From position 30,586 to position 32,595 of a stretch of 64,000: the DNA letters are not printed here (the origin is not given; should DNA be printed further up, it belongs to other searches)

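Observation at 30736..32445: Circularly permuted HldE paralog coexisting with a canonical HldE in the same window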

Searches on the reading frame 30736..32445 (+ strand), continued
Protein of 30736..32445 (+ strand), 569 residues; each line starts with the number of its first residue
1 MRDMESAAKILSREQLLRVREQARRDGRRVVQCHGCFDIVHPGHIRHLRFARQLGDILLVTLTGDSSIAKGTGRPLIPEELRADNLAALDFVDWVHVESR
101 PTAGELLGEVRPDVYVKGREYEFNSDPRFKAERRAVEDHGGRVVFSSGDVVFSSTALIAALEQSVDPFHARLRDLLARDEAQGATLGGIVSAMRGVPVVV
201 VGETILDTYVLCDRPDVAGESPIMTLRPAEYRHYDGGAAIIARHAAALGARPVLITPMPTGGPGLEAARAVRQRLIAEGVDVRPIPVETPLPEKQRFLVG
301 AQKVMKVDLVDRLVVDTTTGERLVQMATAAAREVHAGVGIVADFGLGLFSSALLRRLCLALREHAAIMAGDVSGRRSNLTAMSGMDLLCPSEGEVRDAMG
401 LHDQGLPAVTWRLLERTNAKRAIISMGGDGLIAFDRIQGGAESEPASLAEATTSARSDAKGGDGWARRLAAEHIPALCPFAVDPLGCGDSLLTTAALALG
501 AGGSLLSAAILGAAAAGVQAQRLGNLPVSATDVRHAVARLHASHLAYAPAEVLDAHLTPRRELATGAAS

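Call 41: search_protein_families(library=pfam, proteins=[L037:1681-2277:+, L037:2186-2830:+, L037:2814-3539:+, L037:3571-4578:+, L037:4575-5579:+, L037:5582-7135:+, L037:7138-8061:+, L037:8010-9338:+, L037:9345-10217:+, L037:10371-11351:+], max_evalue=0.001)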
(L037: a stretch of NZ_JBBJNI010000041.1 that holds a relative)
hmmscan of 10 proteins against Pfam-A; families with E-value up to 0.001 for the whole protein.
L037:1681-2277:+ (198 aa): 1 family
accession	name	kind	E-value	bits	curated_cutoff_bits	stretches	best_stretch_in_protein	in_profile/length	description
PF13580.11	SIS_2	-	7.1e-08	33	27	1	11-145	2-137/138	SIS domain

L037:2186-2830:+ (214 aa): 5 families
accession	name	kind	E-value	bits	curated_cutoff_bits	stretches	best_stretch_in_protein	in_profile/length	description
PF13242.12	Hydrolase_like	-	1.8e-11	44.3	22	1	132-177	2-48/75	HAD-hyrolase-like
PF00702.32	Hydrolase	-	5.2e-09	37.2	26.4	1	62-171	95-191/191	haloacid dehalogenase-like hydrolase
PF13419.12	HAD_2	-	1.1e-08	35.8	23.8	1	63-176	77-177/178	Haloacid dehalogenase-like hydrolase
PF08645.17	PNK3P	-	1.6e-06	28.4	22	1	55-163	18-129/161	Polynucleotide kinase 3 phosphatase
PF12710.13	HAD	-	0.00019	22.4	27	1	61-166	80-187/189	haloacid dehalogenase-like hydrolase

L037:2814-3539:+ (241 aa): 1 family
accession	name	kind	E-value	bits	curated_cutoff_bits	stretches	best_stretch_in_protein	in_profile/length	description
PF00923.25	TAL_FSA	-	5.2e-42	144.6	27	1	11-215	1-238/285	Transaldolase/Fructose-6-phosphate aldolase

L037:3571-4578:+ (335 aa): 7 families
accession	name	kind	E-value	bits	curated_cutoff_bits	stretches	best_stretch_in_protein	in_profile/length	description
PF01370.27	Epimerase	-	1.3e-35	123.3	20.9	1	6-239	1-240/240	NAD dependent epimerase/dehydratase family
PF16363.11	GDP_Man_Dehyd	-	1.6e-27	97.3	27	1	7-304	1-331/332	GDP-mannose 4,6 dehydratase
PF01073.25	3Beta_HSD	-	4.7e-18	65.6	22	1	8-190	2-198/280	3-beta hydroxysteroid dehydrogenase/isomerase family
PF13460.12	NAD_binding_10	-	4e-10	40.3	27.2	1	10-131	1-110/184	NAD(P)H-binding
PF04321.23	RmlD_sub_bind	-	1.6e-08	34.4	27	1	6-228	3-201/287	RmlD substrate binding domain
PF05368.20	NmrA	-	5.3e-07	30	27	1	5-121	4-108/298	NmrA-like family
PF07993.18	NAD_binding_4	-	5.5e-05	22.9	20.1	0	62-175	81-209/258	Male sterility protein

L037:4575-5579:+ (334 aa): 8 families
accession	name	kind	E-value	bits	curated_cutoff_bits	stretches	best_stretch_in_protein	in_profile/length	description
PF16363.11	GDP_Man_Dehyd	-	1.7e-56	192.6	27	1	9-300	2-332/332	GDP-mannose 4,6 dehydratase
PF01370.27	Epimerase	-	7.9e-55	186.3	20.9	1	8-243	2-240/240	NAD dependent epimerase/dehydratase family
PF01073.25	3Beta_HSD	-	2e-23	83.2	22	1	8-232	1-230/280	3-beta hydroxysteroid dehydrogenase/isomerase family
PF02719.21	Polysacc_synt_2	-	1.8e-11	44.2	20.2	1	8-255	2-241/293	Polysaccharide biosynthesis protein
PF13460.12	NAD_binding_10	-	1.6e-06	28.5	27.2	1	11-155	1-128/184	NAD(P)H-binding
PF07993.18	NAD_binding_4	-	1.4e-05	24.8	20.1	0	71-139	86-152/258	Male sterility protein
PF05368.20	NmrA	-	3.6e-05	24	27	1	8-124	6-107/298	NmrA-like family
PF04321.23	RmlD_sub_bind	-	0.00032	20.3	27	1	8-157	4-135/287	RmlD substrate binding domain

L037:5582-7135:+ (517 aa): 2 families
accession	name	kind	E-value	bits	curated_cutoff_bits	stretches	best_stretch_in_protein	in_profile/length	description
PF00294.29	PfkB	-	3.6e-22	79.5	25.8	1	201-489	6-291/302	pfkB family carbohydrate kinase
PF01467.32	CTP_transf_like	-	6.7e-12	46.2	21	1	34-126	1-93/133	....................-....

L037:7138-8061:+ (307 aa): 3 families
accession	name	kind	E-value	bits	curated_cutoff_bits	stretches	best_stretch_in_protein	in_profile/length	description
PF22725.1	GFO_IDH_MocA_C3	-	6.7e-12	45.9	27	1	114-229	2-123/124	GFO/IDH/MocA C-terminal domain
PF01408.29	GFO_IDH_MocA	-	1.3e-07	32.7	24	1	35-104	50-119/120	Oxidoreductase family, NAD-binding Rossmann fold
PF02894.22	GFO_IDH_MocA_C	-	1.4e-07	32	22.9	1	119-182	3-70/218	Oxidoreductase family, C-terminal alpha/beta domain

L037:8010-9338:+ (442 aa): 3 families
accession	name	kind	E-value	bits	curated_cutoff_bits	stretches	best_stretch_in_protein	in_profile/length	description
PF03720.21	UDPG_MGDP_dh_C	-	5.9e-20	72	30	1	324-420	1-102/103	UDP-glucose/GDP-mannose dehydrogenase family, UDP binding domain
PF03721.20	UDPG_MGDP_dh_N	-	1e-18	68.1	27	1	23-182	4-178/187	UDP-glucose/GDP-mannose dehydrogenase family, NAD binding domain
PF00984.24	UDPG_MGDP_dh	-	9.1e-18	64.6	25.4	1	207-295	1-88/94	UDP-glucose/GDP-mannose dehydrogenase family, central domain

L037:9345-10217:+ (290 aa): 4 families
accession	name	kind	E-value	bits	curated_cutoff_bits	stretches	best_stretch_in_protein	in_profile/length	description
PF01370.27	Epimerase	-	2.8e-26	92.9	20.9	1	14-220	1-239/240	NAD dependent epimerase/dehydratase family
PF04321.23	RmlD_sub_bind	-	1.4e-09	37.9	27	1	13-260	2-252/287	RmlD substrate binding domain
PF16363.11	GDP_Man_Dehyd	-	2.4e-07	31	27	1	95-241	115-269/332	GDP-mannose 4,6 dehydratase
PF01073.25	3Beta_HSD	-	0.00041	19.9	22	0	47-205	53-224/280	3-beta hydroxysteroid dehydrogenase/isomerase family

L037:10371-11351:+ (326 aa): 2 families
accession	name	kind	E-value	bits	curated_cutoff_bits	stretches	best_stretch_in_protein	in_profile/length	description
PF00676.26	E1_dh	-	1.4e-56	192.1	22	1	19-319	4-299/300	Dehydrogenase E1 component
PF13292.11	DXP_synthase_N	-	2.6e-05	24.1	21.2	1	121-178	115-172/274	1-deoxy-D-xylulose-5-phosphate synthase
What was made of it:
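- The Daejeonella operon reads SIS, HAD, transaldolase, two SDRs, transferase-PfkB, and further sugar-modifying genes (call 41).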

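Call 50: predict_structure(alignment_id=A1)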
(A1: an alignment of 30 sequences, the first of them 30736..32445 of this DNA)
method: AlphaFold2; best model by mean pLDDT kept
length: 569 residues; sequences in the alignment: 30
mean_pLDDT: 86.2   pTM: 0.69
mean pLDDT of the five models: 86.2, 86.2, 86.1, 85.3, 85.3
residues with pLDDT >= 90: 366; 70-90: 111; 50-70: 45; < 50: 47
segments of 3 or more residues with pLDDT < 50: 1-3, 162-165, 454-461, 545-569
pLDDT, mean of each block of 10 residues (from residue 1): 68 95 96 89 89 97 85 71 90 95 92 93 86 94 85 54 54 83 94 98 96 77 84 96 99 97 92 98 95 93 88 90 98 98 95 97 97 90 97 96 92 95 95 87 50 48 73 88 94 98 97 97 95 92 52 40 36
secondary structure, 60 per line:
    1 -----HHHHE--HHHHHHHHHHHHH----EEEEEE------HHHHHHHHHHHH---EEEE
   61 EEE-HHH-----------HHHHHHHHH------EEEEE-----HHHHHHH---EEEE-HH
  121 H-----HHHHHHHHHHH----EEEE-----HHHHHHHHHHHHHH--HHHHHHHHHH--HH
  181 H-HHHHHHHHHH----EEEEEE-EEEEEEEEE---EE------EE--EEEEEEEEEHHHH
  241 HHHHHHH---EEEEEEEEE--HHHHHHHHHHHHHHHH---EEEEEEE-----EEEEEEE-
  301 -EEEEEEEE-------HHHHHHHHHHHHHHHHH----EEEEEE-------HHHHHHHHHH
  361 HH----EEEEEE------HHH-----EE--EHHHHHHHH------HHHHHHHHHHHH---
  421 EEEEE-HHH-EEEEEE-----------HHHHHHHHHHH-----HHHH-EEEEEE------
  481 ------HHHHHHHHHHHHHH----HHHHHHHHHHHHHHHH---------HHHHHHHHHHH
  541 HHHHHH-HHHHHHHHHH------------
elements in order: H6-9 H13-25 E30-35 H42-53 E57-63 H79-87 E94-98 H104-110 E114-117 H127-137 E142-145 H151-164 H167-176 H183-192 E197-202 E204-212 E228-236 H237-247 E251-259 H262-277 E281-287 E293-299 E302-309 H317-333 E338-343 H351-362 E367-372 H392-399 H406-417 E421-425 E431-436 H448-458 H464-467 E469-474 H487-500 H505-520 H530-546 H548-557
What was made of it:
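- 30736..32445 (+): Transferase-first HldE-like gene, 569 aa (566 aa if the start is the ATG at 30745). AlphaFold model with mean pLDDT 86.2 (call 50).
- The model is confident and links both domains (call 50).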

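Call 61: fold_search(model_id=the predicted structure, library=pdb)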
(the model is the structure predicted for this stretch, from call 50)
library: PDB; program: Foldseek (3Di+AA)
matches with E <= 10: 1701; with E <= 0.001: 327
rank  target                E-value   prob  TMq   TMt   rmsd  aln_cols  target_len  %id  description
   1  4e8y_B                3.4e-23  1.00  0.48  0.85   3.3       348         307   21  Crystal Structure of Burkholderia cenocepacia HldA in Complex with an ATP-competitive Inhibitor (released 2012-12-26)
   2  4e8z_B                3.4e-23  1.00  0.47  0.82   3.7       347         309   21  Crystal Structure of Burkholderia cenocepacia HldA in Complex with an ATP-competitive Inhibitor (released 2012-12-26)
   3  4e84_A                4.7e-23  1.00  0.50  0.88   2.5       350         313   21  Crystal Structure of Burkholderia cenocepacia HldA (released 2012-12-26)
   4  4e8y_A                6.2e-23  1.00  0.48  0.86   3.0       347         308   21  Crystal Structure of Burkholderia cenocepacia HldA in Complex with an ATP-competitive Inhibitor (released 2012-12-26)
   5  4e8w_B                3.9e-22  1.00  0.46  0.83   3.5       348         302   20  Crystal Structure of Burkholderia cenocepacia HldA in Complex with an ATP-competitive Inhibitor (released 2012-12-26)
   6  4e84_B                4.4e-22  1.00  0.49  0.87   2.7       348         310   20  Crystal Structure of Burkholderia cenocepacia HldA (released 2012-12-26)
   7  4e8w_A                1.6e-21  1.00  0.46  0.83   3.9       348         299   20  Crystal Structure of Burkholderia cenocepacia HldA in Complex with an ATP-competitive Inhibitor (released 2012-12-26)
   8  8cqx_A                1.2e-17  1.00  0.43  0.78   4.3       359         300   20  Ribokinase from T.sp mutant A92G (released 2023-04-05)
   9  3cqd_B                1.7e-17  1.00  0.46  0.82   3.7       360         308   18  Structure of the tetrameric inhibited form of phosphofructokinase-2 from Escherichia coli (released 2008-09-16)
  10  3cqd_A                5.6e-17  1.00  0.45  0.80   3.9       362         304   18  Structure of the tetrameric inhibited form of phosphofructokinase-2 from Escherichia coli (released 2008-09-16)
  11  3uqe_A                7.4e-17  1.00  0.47  0.83   3.6       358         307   18  Crystal structure of the Phosphofructokinase-2 mutant Y23D from Escherichia coli (released 2012-11-21)
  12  7vtd_A                8.2e-17  1.00  0.44  0.79   4.1       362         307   14  Unliganded structure of Pseudouridine kinase (PUKI) from Escherichia coli strain B (released 2022-04-06)
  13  6znx_B                1.1e-16  1.00  0.43  0.79   3.8       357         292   18  Ribokinase from Thermus Species (released 2020-07-15)
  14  3n1c_A                1.9e-16  1.00  0.46  0.81   3.7       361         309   18  Crystal structure of the phosphofructokinase-2 from Escherichia coli in complex with fructose-6-phosphate (released 2010-12-08)
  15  1rka                  1.9e-16  1.00  0.44  0.79   4.4       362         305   16  THE APO FORM OF E. COLI RIBOKINASE (released 1999-08-31)
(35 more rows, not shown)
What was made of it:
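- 31312..32370 (+): HldA-like PfkB kinase domain (aa ~193-545). GG at 31438-31461, SxxE at 31900-31923, GCGD at 32182-32205. The top seven Foldseek PDB hits are all B. cenocepacia HldA, E 3e-23 to 2e-21, TM(target) 0.82-0.88; the next hit is a ribokinase at 1e-17 (call 61).
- On rfaE_dom_I (TIGR02198), heptose 7-phosphate kinase: HldA is the best fold match at E 3e-23 (call 61).
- HldA is the best structural match (call 61).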
